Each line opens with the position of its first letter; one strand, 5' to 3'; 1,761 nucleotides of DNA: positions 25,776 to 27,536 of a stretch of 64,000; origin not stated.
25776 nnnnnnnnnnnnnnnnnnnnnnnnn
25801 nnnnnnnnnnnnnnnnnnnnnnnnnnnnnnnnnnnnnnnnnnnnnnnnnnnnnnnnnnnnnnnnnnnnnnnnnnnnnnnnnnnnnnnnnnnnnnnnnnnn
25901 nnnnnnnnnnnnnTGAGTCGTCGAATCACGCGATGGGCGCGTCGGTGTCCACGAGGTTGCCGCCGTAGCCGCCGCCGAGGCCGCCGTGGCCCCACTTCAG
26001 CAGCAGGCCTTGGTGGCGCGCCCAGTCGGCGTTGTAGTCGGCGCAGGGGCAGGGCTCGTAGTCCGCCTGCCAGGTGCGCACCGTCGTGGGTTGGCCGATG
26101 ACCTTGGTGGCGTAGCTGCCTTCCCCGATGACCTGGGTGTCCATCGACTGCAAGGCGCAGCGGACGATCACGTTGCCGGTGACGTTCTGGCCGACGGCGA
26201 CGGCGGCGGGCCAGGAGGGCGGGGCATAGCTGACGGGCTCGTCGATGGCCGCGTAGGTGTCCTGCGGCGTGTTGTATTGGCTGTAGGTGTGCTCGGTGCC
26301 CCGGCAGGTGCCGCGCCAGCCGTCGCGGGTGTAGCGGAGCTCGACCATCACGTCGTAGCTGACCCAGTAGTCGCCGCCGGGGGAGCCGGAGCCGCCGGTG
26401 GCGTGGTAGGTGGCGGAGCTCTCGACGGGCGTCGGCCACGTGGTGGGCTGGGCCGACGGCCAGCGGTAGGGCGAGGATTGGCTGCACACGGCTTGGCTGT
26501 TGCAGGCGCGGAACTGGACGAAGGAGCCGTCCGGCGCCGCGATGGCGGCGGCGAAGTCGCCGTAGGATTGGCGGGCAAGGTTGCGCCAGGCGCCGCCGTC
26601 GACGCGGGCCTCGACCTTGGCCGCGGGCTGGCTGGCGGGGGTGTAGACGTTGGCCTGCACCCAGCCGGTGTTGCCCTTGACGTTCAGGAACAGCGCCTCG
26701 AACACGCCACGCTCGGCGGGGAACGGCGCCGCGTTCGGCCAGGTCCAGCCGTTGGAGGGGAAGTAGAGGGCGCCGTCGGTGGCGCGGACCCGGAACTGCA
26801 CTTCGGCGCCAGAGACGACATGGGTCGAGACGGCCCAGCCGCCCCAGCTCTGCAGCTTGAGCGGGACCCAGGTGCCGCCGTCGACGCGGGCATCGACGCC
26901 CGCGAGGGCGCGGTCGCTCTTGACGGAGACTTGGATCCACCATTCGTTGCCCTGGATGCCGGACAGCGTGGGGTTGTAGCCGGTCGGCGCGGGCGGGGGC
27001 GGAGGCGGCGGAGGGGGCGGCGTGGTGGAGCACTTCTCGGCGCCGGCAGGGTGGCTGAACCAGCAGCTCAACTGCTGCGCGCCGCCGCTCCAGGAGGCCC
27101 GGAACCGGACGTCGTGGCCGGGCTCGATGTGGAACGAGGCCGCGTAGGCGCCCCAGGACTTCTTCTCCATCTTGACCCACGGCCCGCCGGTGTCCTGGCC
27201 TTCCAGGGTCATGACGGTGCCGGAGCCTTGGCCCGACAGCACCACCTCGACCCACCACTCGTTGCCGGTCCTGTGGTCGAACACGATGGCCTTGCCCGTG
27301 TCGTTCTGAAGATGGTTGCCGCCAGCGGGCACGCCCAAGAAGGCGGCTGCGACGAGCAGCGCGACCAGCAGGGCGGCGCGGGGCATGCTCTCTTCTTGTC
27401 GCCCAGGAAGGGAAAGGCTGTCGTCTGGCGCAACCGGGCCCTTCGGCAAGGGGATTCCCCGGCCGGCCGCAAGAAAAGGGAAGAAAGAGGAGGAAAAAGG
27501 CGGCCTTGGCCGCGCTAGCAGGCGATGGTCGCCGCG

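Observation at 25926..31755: Three tandem paralogs of secreted proteins that combine FG-GAP beta-propellers with repeated expansin-C/CBM63-like (pollen allergen group-2 fold) modules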

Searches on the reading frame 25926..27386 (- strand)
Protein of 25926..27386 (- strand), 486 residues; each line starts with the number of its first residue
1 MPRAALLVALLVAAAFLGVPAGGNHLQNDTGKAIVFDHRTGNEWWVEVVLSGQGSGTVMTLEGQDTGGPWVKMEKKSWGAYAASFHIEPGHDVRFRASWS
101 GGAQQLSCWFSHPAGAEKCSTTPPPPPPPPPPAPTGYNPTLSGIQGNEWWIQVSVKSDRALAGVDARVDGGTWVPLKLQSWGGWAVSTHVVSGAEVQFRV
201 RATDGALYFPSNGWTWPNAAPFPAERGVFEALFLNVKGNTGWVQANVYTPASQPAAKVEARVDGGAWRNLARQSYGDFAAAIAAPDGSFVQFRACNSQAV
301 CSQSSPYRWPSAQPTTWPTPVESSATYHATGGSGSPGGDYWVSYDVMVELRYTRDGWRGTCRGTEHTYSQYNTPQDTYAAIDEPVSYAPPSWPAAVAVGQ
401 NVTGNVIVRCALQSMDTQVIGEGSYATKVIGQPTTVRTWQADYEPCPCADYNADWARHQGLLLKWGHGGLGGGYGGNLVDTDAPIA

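Call 3: search_protein_families(library=pfam, proteins=[window:25926-27386:-], max_evalue=1)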
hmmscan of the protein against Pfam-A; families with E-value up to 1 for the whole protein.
window:25926-27386:- (486 aa): 0 families

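Call 4: search_protein_families(library=ncbifam, proteins=[window:25926-27386:-], max_evalue=1)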
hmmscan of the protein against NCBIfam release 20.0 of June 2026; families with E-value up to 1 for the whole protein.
window:25926-27386:- (486 aa): 1 family
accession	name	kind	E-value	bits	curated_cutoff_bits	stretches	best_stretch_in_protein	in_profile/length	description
NF041144.1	expansin_EXLX1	subfamily_domain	1.6e-07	30.8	100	3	39-94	109-165/194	expansin EXLX1 family cellulose-binding protein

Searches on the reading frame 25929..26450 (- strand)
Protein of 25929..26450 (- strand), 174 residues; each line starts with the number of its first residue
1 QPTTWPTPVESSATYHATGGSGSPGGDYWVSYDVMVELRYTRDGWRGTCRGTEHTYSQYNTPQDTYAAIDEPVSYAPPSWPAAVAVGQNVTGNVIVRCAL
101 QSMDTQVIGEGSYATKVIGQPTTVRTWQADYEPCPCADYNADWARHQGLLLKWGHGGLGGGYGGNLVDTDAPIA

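Call 52: search_solved_structures(query=A5, max_evalue=10, show_alignments=1)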
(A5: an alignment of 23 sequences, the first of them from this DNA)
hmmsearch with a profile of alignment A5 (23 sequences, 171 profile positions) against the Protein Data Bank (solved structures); distinct sequences matched with E-value up to 10: 0.

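Call 53: search_protein_families(library=pfam, alignment_id=A5, max_evalue=1)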
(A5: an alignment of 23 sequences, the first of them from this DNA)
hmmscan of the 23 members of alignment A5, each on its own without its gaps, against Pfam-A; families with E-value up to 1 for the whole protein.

A. member 1, seq(174 aa): 0 families

B. families by the number of members that match (of 23 scanned): 3 families
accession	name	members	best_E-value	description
PF01957.25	NfeD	1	0.023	NfeD-like C-terminal, partner-binding domain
PF20264.4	DUF4784_N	1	0.12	DUF4784 N-terminal Ig-like domain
PF24798.1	Ig-CFAP74_4th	1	0.22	CFAP74 forth Ig-like domain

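Call 54: find_homologous_proteins(query=A5, max_evalue=0.001)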
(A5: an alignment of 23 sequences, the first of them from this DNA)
Query A5 (23 sequences): 1447 candidates shared short words with the query, none scored E <= 0.001.

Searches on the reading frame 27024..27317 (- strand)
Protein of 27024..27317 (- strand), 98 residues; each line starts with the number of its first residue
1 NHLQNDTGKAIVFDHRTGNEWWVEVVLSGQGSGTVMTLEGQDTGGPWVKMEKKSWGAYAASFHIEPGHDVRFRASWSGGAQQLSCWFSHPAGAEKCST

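Call 8: search_solved_structures(query=A1, max_evalue=10, show_alignments=3)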
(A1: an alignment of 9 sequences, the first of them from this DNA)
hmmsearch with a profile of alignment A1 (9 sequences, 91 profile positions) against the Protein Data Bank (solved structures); distinct sequences matched with E-value up to 10: 9.
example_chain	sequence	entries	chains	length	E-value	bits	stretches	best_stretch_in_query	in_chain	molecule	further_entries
7wvr_A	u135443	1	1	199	0.0031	20.8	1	5-76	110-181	EXLX1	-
4jcw_A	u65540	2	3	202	0.024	17.9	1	12-60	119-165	cellulose binding protein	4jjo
4js7_A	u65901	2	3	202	0.025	17.9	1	12-60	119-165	cellulose binding protein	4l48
9ot8_A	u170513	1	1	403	0.03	17.6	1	30-70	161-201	FN3con-9 - FN3con-41 fusion,Galectin-3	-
9ms5_A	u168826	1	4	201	0.042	17.2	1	12-69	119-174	Peptidoglycan-binding domain-containing protein, expansin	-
4yuu_O1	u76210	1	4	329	0.1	15.9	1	15-67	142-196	PHOTOSYSTEM II MANGANESE-STABILIZING POLYPEPTIDE, PSBO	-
1bmw_A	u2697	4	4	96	0.18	15.1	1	4-72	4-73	POLLEN ALLERGEN PHL P2 | ALLERGEN PHL P 2 | POLLEN ALLERGEN PHL P 2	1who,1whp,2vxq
4u3h_A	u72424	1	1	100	0.3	14.4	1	29-74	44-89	FN3con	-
1u5l_A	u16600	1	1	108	0.83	13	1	17-52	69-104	prion protein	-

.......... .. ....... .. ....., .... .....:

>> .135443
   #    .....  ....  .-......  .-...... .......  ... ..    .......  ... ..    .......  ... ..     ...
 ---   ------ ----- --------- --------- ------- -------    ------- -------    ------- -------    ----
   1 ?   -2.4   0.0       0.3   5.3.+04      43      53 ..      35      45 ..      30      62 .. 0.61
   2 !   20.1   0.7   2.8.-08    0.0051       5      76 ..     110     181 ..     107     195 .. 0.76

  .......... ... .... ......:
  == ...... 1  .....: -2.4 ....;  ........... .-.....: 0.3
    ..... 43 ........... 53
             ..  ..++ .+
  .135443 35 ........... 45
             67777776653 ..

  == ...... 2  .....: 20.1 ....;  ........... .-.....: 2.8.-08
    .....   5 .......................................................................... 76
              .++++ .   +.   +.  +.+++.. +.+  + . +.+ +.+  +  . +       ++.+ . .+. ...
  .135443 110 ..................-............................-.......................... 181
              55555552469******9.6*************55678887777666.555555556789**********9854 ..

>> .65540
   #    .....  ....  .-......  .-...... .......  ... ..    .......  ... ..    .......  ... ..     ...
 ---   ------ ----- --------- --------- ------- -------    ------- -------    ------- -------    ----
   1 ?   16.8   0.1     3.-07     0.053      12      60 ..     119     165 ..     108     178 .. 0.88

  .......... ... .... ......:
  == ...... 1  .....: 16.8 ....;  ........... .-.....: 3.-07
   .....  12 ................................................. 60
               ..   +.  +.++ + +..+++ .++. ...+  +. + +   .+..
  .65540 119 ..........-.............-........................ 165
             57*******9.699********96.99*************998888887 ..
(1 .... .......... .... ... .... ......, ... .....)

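Call 79: search_solved_structures(query=A6, max_evalue=10, show_alignments=2)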
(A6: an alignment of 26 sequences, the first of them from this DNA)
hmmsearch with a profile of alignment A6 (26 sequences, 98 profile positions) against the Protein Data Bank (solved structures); distinct sequences matched with E-value up to 10: 1.
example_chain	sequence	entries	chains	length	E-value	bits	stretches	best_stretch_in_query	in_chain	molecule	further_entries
1u5l_A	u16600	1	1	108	1.2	12.9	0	23-59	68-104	prion protein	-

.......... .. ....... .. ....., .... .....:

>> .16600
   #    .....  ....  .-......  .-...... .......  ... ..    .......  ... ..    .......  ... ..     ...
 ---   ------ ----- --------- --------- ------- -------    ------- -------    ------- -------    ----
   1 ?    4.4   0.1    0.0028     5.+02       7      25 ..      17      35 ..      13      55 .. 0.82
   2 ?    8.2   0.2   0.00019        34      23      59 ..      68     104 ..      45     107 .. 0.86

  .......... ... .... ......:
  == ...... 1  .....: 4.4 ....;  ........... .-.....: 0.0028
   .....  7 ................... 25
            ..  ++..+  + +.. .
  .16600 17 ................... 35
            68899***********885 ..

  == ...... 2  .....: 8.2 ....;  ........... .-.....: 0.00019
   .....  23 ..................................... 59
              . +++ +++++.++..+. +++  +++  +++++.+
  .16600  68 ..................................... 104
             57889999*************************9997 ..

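Call 80: search_protein_families(library=pfam, alignment_id=A6, max_evalue=0.1)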
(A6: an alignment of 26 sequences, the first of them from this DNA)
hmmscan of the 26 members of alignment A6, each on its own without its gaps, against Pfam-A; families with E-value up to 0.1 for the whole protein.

A. member 1, seq(98 aa): 1 family
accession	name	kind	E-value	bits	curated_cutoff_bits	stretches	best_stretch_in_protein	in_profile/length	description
PF02362.26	B3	-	0.043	14.2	30.1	1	5-82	29-93/101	B3 DNA binding domain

B. families by the number of members that match (of 26 scanned): 9 families
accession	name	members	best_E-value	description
PF01357.27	Expansin_C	6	4.2e-05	Expansin C-terminal domain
PF22237.3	SO2946-like_C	1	0.0051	SO2946-like, C-terminal domain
PF25275.1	Golvesin_C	1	0.0057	Golvesin C-terminal domain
PF24087.1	DUF7372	1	0.023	Domain of unknown function (DUF7372)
PF19886.4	DUF6359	1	0.025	Domain of unknown function (DUF6359)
PF02362.26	B3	1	0.043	B3 DNA binding domain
PF14054.11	DUF4249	1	0.052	Domain of unknown function (DUF4249)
PF24872.1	DUF2110_N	1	0.067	DUF2110 N-terminal domain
PF01987.23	AIM24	1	0.081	Mitochondrial biogenesis AIM24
